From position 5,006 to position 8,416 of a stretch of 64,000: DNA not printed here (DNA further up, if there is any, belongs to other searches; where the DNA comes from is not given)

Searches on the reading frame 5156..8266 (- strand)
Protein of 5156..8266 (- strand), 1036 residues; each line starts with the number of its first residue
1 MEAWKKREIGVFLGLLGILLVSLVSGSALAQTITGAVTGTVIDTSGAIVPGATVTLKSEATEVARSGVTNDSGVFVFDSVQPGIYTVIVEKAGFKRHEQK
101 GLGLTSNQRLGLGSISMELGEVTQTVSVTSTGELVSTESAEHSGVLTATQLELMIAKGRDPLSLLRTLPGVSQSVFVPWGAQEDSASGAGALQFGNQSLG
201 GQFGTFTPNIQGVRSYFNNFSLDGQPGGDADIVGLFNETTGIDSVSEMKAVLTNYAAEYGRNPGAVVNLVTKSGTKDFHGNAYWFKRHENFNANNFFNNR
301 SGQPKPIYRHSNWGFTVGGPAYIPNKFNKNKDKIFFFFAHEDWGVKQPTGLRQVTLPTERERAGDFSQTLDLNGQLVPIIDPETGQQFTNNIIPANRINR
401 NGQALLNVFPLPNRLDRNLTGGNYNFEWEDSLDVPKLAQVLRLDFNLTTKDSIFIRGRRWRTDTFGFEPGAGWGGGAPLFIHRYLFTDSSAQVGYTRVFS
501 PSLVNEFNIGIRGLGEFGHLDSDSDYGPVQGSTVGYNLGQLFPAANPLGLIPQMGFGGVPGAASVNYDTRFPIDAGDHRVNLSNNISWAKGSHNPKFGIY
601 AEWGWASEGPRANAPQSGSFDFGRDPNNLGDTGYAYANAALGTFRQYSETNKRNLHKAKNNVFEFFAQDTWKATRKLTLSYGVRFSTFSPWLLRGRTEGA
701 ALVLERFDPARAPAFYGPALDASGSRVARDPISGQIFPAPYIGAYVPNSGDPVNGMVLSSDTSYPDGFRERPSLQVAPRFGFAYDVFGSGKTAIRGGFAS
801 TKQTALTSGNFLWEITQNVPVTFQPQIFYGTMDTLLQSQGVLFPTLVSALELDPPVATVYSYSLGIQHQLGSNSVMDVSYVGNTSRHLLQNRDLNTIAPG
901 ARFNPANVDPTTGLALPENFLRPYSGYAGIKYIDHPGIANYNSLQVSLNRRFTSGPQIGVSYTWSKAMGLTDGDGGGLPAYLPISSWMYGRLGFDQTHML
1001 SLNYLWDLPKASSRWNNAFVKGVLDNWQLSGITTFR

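Call 7: search_protein_families(library=pfam, proteins=[window:5156-8266:-])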
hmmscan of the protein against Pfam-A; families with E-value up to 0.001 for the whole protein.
window:5156-8266:- (1036 aa): 4 families
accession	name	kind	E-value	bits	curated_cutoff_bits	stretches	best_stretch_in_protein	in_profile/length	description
PF25183.1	OMP_b-brl_4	-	2e-139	466.9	30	1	270-1036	1-708/838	Outer membrane beta barrel domain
PF13620.12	CarboxypepD_reg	-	4.8e-18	65.7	32.3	1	37-112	2-77/82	Carboxypeptidase regulatory-like domain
PF13715.12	CarbopepD_reg_2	-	3.1e-07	30.8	32.2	1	37-100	1-61/88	CarboxypepD_reg-like domain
PF17210.9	SdrD_B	-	5.1e-05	23.9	29.7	1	45-92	20-68/112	SdrD B-like domain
